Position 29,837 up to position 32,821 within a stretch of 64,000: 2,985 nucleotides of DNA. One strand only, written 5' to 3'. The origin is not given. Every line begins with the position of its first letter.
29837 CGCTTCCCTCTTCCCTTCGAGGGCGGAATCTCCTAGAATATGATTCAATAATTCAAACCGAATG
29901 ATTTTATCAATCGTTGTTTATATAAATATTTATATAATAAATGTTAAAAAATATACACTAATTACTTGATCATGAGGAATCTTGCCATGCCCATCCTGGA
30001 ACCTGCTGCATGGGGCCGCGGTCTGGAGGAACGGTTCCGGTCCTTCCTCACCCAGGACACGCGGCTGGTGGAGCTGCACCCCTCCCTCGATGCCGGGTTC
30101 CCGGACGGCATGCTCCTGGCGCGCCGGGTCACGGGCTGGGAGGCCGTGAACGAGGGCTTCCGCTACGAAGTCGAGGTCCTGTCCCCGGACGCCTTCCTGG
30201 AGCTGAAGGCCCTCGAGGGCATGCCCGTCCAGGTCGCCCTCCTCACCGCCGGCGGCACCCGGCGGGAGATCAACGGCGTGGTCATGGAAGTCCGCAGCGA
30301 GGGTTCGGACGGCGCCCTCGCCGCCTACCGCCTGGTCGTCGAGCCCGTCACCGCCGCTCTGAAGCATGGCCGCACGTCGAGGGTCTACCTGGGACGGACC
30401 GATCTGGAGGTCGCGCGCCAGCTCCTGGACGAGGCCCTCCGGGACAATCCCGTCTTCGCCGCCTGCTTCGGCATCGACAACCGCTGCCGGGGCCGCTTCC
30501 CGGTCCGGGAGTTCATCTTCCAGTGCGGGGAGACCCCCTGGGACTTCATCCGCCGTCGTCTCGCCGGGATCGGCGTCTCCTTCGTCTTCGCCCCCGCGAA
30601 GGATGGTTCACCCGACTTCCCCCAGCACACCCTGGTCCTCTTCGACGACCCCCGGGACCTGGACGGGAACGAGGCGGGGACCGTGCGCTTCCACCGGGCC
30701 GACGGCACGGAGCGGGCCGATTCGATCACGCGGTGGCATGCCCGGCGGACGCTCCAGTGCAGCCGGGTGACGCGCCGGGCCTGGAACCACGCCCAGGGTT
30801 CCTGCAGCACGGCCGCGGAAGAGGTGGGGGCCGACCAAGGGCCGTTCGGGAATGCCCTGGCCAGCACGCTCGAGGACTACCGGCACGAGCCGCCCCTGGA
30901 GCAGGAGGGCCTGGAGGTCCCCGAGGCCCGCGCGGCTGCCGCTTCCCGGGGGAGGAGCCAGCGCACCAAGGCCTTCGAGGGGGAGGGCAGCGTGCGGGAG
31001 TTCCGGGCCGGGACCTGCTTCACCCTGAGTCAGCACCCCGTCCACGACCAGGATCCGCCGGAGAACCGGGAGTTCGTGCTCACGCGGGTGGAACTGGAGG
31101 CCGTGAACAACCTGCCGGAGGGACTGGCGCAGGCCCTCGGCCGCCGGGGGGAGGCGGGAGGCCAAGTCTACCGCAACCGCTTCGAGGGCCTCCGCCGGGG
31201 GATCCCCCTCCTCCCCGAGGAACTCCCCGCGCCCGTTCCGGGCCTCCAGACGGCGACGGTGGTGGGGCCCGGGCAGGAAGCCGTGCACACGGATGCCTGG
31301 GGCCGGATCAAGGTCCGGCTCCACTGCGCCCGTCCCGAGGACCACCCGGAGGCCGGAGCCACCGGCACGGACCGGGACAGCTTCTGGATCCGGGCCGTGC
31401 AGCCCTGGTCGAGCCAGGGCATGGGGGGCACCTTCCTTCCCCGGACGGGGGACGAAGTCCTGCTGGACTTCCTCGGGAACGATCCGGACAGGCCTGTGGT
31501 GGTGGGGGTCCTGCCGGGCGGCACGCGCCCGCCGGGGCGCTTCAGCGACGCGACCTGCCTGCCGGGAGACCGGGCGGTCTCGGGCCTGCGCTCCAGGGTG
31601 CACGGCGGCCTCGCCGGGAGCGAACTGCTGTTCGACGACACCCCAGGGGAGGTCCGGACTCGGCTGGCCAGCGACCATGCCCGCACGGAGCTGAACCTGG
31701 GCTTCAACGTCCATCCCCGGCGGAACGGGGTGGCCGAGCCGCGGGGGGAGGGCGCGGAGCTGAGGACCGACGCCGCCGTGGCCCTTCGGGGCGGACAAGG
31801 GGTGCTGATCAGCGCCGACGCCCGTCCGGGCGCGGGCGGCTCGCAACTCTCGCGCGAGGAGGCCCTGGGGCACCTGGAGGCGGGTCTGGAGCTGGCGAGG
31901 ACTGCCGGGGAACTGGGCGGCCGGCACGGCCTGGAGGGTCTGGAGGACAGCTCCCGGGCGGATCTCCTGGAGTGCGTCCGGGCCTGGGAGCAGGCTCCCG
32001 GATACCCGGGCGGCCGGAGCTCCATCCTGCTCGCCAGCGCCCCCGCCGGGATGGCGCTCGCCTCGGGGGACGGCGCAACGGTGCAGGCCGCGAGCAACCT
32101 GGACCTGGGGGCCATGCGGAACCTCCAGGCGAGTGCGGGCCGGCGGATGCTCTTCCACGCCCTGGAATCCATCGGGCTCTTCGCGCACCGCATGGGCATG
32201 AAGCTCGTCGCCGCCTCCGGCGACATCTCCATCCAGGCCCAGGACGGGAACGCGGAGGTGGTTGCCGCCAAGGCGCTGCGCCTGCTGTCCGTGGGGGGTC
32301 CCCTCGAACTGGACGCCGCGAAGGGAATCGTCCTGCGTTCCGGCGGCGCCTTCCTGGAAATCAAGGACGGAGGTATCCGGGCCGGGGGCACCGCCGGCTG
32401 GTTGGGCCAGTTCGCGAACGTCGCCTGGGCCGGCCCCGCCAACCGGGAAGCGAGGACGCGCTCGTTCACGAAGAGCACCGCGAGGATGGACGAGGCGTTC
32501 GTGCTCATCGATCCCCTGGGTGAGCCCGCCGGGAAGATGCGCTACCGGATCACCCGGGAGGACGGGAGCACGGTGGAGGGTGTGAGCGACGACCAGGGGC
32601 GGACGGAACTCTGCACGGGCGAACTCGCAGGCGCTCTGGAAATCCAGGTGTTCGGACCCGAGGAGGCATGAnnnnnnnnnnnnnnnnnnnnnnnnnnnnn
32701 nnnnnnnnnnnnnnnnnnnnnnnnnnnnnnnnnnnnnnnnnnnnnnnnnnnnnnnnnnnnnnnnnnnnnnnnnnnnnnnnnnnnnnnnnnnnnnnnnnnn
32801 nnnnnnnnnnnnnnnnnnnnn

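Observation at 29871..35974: Orphan T6SS spike-effector-immunity island with no core T6SS genes in the neighbourhood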

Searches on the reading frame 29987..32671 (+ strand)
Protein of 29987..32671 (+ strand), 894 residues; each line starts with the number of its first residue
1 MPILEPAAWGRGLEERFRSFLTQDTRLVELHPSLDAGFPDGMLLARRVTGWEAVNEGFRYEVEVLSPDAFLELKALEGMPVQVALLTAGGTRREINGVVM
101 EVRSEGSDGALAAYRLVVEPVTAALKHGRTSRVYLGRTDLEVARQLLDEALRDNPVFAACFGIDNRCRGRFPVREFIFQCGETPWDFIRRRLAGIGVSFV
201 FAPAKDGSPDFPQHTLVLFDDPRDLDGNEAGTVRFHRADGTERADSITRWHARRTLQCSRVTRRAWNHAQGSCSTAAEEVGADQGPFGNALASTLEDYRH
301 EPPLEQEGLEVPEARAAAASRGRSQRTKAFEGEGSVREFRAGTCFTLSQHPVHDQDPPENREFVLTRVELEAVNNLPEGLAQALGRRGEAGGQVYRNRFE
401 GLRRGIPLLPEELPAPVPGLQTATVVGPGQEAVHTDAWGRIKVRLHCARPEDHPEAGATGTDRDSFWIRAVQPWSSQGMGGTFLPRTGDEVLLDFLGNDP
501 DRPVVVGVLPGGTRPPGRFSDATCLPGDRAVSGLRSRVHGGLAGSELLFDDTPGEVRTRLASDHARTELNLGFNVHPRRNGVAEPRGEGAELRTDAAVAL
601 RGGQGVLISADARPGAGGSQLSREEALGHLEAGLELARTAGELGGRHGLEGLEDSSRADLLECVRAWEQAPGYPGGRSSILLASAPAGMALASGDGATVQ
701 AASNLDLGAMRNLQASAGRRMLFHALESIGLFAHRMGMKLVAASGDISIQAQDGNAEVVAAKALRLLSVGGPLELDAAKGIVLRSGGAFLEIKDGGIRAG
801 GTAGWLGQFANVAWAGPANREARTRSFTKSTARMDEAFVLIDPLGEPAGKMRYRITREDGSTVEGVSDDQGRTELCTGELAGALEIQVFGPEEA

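Call 3: search_protein_families(library=pfam, proteins=[window:29987-32671:+], max_evalue=0.01)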
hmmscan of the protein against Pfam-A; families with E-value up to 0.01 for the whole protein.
window:29987-32671:+ (894 aa): 5 families
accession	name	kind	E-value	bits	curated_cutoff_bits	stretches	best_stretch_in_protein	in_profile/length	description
PF05954.17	Phage_GPD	-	3.8e-61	207.4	30.1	1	52-375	2-304/305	Phage tail baseplate hub (GPD)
PF10106.14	DUF2345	-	6.3e-35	120.7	30.7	1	675-818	8-151/151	Uncharacterized protein conserved in bacteria (DUF2345)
PF13296.11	T6SS_Vgr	-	3.9e-29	101.3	22.4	1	541-640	5-104/108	Putative type VI secretion system Rhs element Vgr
PF04717.18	Phage_base_V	-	2.5e-10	41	23.8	1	459-509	24-74/75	Type VI secretion system/phage-baseplate injector OB domain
PF20093.5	DUF6484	-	0.00062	20.8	27.6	1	487-509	39-61/61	Domain of unknown function (DUF6484)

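Call 4: search_protein_families(library=ncbifam, proteins=[window:29987-32671:+], max_evalue=0.01)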
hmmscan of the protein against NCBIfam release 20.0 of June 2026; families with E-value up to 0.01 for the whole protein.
window:29987-32671:+ (894 aa): 3 families
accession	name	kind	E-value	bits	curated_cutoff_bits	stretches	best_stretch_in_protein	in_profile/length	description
TIGR03361.1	VI_Rhs_Vgr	subfamily_domain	3e-75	253.8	186.35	1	39-557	8-487/513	type VI secretion system tip protein TssI/VgrG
TIGR01646.1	vgr_GE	subfamily_domain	2.8e-65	221.1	121.8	1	47-564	5-479/480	type VI secretion system tip protein VgrG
NF033848.1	VgrG_rel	hypoth_equivalog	1.4e-05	23.6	275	1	465-520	407-461/547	VgrG-related protein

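Call 18: find_related_loci(query=window:29987-32671:+, collection=genome_contigs, flank=10000)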
Query window:29987-32671:+ (894 aa) in genome_contigs; peptide patterns used: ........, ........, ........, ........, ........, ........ (x = any residue, [..] = any of these).
97 stretches matched a pattern; 6 encode a relative of the query (tblastn E <= 1e-3); 6 distinct loci.
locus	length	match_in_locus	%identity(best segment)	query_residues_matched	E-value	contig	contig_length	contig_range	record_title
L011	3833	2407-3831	38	21-468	8e-85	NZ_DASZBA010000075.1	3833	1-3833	MAG: Noviherbaspirillum sp. isolate SMAG_U6402 k141_8098, whole genome shotgun sequence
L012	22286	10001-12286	29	23-798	2e-71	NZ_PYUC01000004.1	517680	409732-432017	Trinickia symbiotica strain JPY-366 NODE_4_length_517680_cov_26.6619, whole genome shotgun sequence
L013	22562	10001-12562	27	38-892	5e-42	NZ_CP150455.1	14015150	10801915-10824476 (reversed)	Sorangium sp. So ce131 chromosome, complete genome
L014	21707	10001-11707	30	38-570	4e-30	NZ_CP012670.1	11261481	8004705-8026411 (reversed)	Sorangium cellulosum strain So ceGT47 chromosome, complete genome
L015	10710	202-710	57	196-369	3e-41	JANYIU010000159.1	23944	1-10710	MAG: Holophagaceae bacterium isolate GL140_3_metabinner_144_sub GL140_3_k141_292293, whole genome shotgun sequence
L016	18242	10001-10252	29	417-514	4e-7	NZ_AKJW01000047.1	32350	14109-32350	Herbaspirillum sp. CF444 PMI16_contig_55.55, whole genome shotgun sequence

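Call 21: find_homologous_proteins(query=window:29987-32671:+, max_evalue=1e-20)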
Query window:29987-32671:+ (894 aa): 138 proteins with E <= 1e-20 among 8000 candidates; the best 120 are listed.
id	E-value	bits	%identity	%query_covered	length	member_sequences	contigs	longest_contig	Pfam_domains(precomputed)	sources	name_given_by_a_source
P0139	0.0e+0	1858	93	100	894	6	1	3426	PF04717.19,PF13296.12,PF10106.15,PF05954.18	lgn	-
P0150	0.0e+0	1248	63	98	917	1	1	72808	PF13296.12,PF10106.15,PF05954.18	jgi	-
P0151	0.0e+0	1177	61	95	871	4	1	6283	PF04717.19,PF13296.12,PF10106.15,PF05954.18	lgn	-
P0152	0.0e+0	1123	77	74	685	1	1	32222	PF04717.19,PF13296.12,PF05954.18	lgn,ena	-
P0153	0.0e+0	1053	70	73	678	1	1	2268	PF04717.19,PF13296.12,PF05954.18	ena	-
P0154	0.0e+0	1030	55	98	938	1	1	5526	PF04717.19,PF13296.12,PF10106.15,PF05954.18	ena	-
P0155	0.0e+0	1022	55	96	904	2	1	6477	PF04717.19,PF13296.12,PF10106.15,PF05954.18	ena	-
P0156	3.2e-297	1007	58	98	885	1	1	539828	PF13296.12,PF10106.15,PF05954.18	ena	-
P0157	1.2e-285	968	54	98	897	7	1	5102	PF04717.19,PF13296.12,PF10106.15,PF05954.18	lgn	-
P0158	1.8e-285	968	51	99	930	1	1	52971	PF04717.19,PF13296.12,PF10106.15,PF05954.18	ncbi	-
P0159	2.3e-281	954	54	97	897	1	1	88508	PF04717.19,PF13296.12,PF10106.15,PF05954.18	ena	-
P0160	1.1e-279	949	54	96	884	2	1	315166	PF04717.19,PF13296.12,PF10106.15,PF05954.18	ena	-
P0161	2.0e-258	878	50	97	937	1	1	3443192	PF04717.19,PF13296.12,PF10106.15,PF05954.18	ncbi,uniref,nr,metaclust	ncbi:type VI secretion system Vgr family protein [Holophaga foetida]|uniref:type VI secretion system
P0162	5.8e-257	873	53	87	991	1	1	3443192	PF04717.19,PF13296.12,PF10106.15,PF05954.18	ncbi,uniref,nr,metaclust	ncbi:type VI secretion system Vgr family protein [Holophaga foetida]|uniref:type VI secretion system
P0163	8.4e-255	866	53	87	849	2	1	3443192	PF04717.19,PF13296.12,PF10106.15,PF05954.18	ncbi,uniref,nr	ncbi:type VI secretion system Vgr family protein [Holophaga foetida]|uniref:type VI secretion system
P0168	3.6e-207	709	44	98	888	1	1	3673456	PF04717.19,PF13296.12,PF10106.15,PF05954.18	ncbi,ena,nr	nr:type VI secretion system Vgr family protein [uncultured Holophaga sp.]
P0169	9.8e-206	704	44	98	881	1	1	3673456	PF04717.19,PF13296.12,PF10106.15,PF05954.18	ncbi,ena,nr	nr:type VI secretion system Vgr family protein [uncultured Holophaga sp.]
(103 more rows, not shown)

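Call 22: find_encoding_contigs(protein=P0150, flank=10000, max_places=2)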
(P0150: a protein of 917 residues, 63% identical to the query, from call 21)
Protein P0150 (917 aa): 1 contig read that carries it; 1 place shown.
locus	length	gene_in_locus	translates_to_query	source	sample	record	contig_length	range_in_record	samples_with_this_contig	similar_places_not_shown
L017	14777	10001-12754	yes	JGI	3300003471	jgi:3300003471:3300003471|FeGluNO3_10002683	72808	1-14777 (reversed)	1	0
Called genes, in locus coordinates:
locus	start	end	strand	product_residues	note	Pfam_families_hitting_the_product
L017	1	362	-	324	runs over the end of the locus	PF00561:Abhydrolase_1, PF12146:Hydrolase_4, PF12697:Abhydrolase_6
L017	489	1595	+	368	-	PF03462:PCRF, PF00472:RF-1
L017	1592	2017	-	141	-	PF01325:Fe_dep_repress, PF13545:HTH_Crp_2 (faint), PF12802:MarR_2 (weak), PF02742:Fe_dep_repr_C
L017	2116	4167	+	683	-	-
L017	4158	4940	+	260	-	PF00892:EamA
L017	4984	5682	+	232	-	PF08220:HTH_DeoR (faint), PF08279:HTH_11, PF19187:HTH_PafC (faint), PF13280:WYL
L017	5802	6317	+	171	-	PF05163:DinB, PF12867:DinB_2 (faint)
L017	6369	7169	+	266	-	PF01113:DapB_N, PF05173:DapB_C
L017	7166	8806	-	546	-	PF00563:EAL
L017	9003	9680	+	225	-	PF13852:DUF4197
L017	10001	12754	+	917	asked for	PF05954:Phage_GPD, PF13296:T6SS_Vgr, PF10106:DUF2345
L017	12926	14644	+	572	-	PF02450:LCAT (weak), PF07819:PGAP1 (weak)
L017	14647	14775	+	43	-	?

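Call 23: find_encoding_contigs(protein=P0152, flank=10000, max_places=2)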
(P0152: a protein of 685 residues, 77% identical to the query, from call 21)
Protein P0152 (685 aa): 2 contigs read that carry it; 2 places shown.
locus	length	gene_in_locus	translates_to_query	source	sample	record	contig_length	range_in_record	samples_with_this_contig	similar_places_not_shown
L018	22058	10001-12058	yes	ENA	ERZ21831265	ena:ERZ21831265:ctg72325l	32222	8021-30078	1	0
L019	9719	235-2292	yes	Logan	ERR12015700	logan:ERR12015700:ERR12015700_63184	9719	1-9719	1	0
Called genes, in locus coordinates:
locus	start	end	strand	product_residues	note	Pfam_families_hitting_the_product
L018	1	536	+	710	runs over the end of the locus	PF24322:Tle3, PF11678:Tle3_C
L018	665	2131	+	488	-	PF11394:Tla3_N, PF20995:Tla3_C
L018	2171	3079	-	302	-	-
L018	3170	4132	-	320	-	PF00586:AIRS, PF02769:AIRS_C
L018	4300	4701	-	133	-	PF13366:PDDEXK_3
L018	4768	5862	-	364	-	PF01924:HypD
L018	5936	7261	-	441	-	PF03349:Toluene_X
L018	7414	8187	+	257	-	PF05036:SPOR, PF00877:NLPC_P60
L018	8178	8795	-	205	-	PF01205:Impact_N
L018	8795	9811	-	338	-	PF12710:HAD (faint)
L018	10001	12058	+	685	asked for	PF05954:Phage_GPD, PF04717:Phage_base_V, PF13296:T6SS_Vgr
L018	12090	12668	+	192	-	PF10106:DUF2345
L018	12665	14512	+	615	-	PF07819:PGAP1 (faint)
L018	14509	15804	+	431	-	PF18443:Tli4_N (weak), PF18426:Tli4_C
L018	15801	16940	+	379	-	PF00266:Aminotran_5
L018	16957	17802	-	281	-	PF00165:HTH_AraC (weak), PF12833:HTH_18, PF01035:DNA_binding_1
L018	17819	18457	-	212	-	-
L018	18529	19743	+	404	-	PF17785:PUA_3, PF10672:Methyltrans_SAM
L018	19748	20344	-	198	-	PF02559:CarD_TRCF_RID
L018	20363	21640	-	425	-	PF02361:CbiQ, PF00005:ABC_tran, PF13304:AAA_21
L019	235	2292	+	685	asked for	PF05954:Phage_GPD, PF04717:Phage_base_V, PF13296:T6SS_Vgr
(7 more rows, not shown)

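Call 24: find_encoding_contigs(protein=P0161, flank=10000, max_places=2)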
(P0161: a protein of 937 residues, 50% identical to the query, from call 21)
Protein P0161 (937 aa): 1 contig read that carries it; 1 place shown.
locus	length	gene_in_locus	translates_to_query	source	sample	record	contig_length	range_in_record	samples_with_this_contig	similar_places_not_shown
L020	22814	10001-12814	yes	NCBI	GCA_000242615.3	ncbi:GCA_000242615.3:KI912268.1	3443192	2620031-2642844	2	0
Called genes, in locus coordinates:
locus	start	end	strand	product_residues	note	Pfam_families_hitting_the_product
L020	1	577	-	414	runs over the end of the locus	PF00464:SHMT, PF00155:Aminotran_1_2, PF01212:Beta_elim_lyase (weak)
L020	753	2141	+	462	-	PF11638:DnaA_N, PF00308:Bac_DnaA, PF01695:IstB_IS21, PF08299:Bac_DnaA_C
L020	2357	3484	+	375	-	PF00712:DNA_pol3_beta, PF02767:DNA_pol3_beta_2, PF02768:DNA_pol3_beta_3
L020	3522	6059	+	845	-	PF02518:HATPase_c, PF00204:DNA_gyraseB, PF01751:Toprim, PF21249:GyrB_hook, PF00986:DNA_gyraseB_C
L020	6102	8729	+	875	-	PF00521:DNA_topoisoIV, PF03989:DNA_gyraseA_C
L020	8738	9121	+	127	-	PF22636:FlK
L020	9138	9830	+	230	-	PF14378:PAP2_3 (weak), PF14360:PAP2_C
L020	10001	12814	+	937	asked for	PF05954:Phage_GPD, PF04717:Phage_base_V, PF13296:T6SS_Vgr, PF10106:DUF2345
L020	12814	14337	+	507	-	-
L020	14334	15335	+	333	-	PF15602:Imm71, PF15584:Imm72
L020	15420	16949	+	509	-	-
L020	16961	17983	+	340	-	PF15602:Imm71, PF15584:Imm72 (weak)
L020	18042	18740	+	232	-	-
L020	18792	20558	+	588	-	PF10101:DUF2339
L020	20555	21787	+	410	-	-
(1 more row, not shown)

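Call 25: find_encoding_contigs(protein=P0163, flank=10000, max_places=2)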
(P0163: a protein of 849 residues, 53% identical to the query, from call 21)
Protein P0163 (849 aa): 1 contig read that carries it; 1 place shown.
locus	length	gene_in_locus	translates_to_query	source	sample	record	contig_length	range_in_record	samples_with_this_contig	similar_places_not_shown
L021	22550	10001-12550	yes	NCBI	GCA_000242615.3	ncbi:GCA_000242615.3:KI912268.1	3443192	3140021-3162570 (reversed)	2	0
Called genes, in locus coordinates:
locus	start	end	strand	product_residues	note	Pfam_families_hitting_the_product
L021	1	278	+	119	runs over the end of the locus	PF01050:MannoseP_isomer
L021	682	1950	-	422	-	PF13657:Couple_hipA, PF07804:HipA_C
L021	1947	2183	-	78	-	PF13560:HTH_31, PF01381:HTH_3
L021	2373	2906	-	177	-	PF02661:Fic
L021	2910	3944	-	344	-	PF01075:Glyco_transf_9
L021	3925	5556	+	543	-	PF04055:Radical_SAM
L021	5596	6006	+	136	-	PF14489:QueF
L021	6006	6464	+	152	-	PF01288:HPPK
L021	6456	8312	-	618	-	PF07837:FTCD_N, PF02971:FTCD, PF04961:FTCD_C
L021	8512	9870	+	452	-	PF00285:Citrate_synt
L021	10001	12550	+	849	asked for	PF05954:Phage_GPD, PF04717:Phage_base_V, PF13296:T6SS_Vgr, PF10106:DUF2345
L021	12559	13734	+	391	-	-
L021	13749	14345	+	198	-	-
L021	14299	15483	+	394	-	-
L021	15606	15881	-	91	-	PF03050:DDE_Tnp_IS66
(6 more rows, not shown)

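Call 26: find_encoding_contigs(protein=P0168, flank=10000, max_places=2)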
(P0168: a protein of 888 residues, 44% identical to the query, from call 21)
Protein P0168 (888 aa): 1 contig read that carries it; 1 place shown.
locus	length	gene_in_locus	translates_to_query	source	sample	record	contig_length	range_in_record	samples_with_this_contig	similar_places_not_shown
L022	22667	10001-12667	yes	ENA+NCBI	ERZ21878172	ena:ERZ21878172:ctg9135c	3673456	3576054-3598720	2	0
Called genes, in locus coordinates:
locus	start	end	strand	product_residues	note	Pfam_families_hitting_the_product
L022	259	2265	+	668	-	PF07715:Plug, PF00593:TonB_dep_Rec_b-barrel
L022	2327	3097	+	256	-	PF01497:Peripla_BP_2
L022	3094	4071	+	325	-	PF01032:FecCD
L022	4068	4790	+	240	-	PF00005:ABC_tran, PF02463:SMC_N (faint), PF13304:AAA_21 (weak)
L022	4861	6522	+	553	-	PF00924:MS_channel_2nd, PF21082:MS_channel_3rd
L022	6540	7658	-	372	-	PF01208:URO-D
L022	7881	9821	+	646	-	PF08448:PAS_4 (faint), PF00989:PAS, PF13426:PAS_9 (weak), PF00158:Sigma54_activat, PF14532:Sigma54_activ_2, PF07728:AAA_5 (weak), PF25601:AAA_lid_14, PF02954:HTH_8, +1 more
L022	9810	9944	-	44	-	-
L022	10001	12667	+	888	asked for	PF05954:Phage_GPD, PF04717:Phage_base_V, PF13296:T6SS_Vgr, PF10106:DUF2345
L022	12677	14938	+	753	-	-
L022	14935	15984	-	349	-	PF03781:FGE-sulfatase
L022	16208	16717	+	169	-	PF04347:FliO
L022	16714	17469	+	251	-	PF00813:FliP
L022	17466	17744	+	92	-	PF01313:Bac_export_3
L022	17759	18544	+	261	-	PF01311:Bac_export_1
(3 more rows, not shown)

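Call 32: find_encoding_contigs(protein=P0169, flank=10000, max_places=2)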
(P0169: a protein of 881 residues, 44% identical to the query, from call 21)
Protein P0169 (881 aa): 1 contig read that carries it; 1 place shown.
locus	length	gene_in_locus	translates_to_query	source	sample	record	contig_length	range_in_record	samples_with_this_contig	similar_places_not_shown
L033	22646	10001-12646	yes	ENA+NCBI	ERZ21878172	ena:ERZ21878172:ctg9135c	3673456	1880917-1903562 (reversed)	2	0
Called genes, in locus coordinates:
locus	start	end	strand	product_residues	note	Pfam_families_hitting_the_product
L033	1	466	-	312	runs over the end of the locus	PF07726:AAA_3, PF07728:AAA_5, PF08406:CbbQ_C (weak)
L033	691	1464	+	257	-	PF01113:DapB_N, PF05173:DapB_C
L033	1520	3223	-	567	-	PF13522:GATase_6, PF13537:GATase_7, PF12481:DUF3700, PF00733:Asn_synthase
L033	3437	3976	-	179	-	PF01257:2Fe-2S_thioredx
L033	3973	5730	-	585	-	PF13510:Fer2_4, PF12837:Fer4_6 (faint), PF13183:Fer4_8 (faint), PF10588:NADH-G_4Fe-4S_3, PF12838:Fer4_7, PF00037:Fer4 (weak), PF02906:Fe_hyd_lg_C, PF02256:Fe_hyd_SSU, +2 more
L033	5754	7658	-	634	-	PF12837:Fer4_6 (faint), PF01512:Complex1_51K, PF10589:NADH_4Fe-4S, PF12838:Fer4_7 (weak), PF13187:Fer4_9 (weak), PF00037:Fer4 (weak)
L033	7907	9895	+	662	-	PF26965:MimR_N, PF01590:GAF (weak), PF00989:PAS, PF08448:PAS_4 (weak), PF00158:Sigma54_activat, PF14532:Sigma54_activ_2, PF25601:AAA_lid_14, PF02954:HTH_8, +3 more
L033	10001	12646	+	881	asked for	PF05954:Phage_GPD, PF04717:Phage_base_V, PF13296:T6SS_Vgr, PF10106:DUF2345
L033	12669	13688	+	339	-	PF20249:VasX_N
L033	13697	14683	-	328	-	PF13276:HTH_21, PF00665:rve, PF13683:rve_3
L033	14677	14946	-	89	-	PF01527:HTH_Tnp_1, PF04218:CENP-B_N (faint), PF13384:HTH_23 (weak), PF13518:HTH_28, PF13551:HTH_29 (weak)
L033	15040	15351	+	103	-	-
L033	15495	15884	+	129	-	-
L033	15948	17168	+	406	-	PF14690:Zn_ribbon_ISL3 (weak), PF13542:HTH_Tnp_ISL3, PF01610:DDE_Tnp_ISL3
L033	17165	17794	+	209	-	PF20455:DUF6708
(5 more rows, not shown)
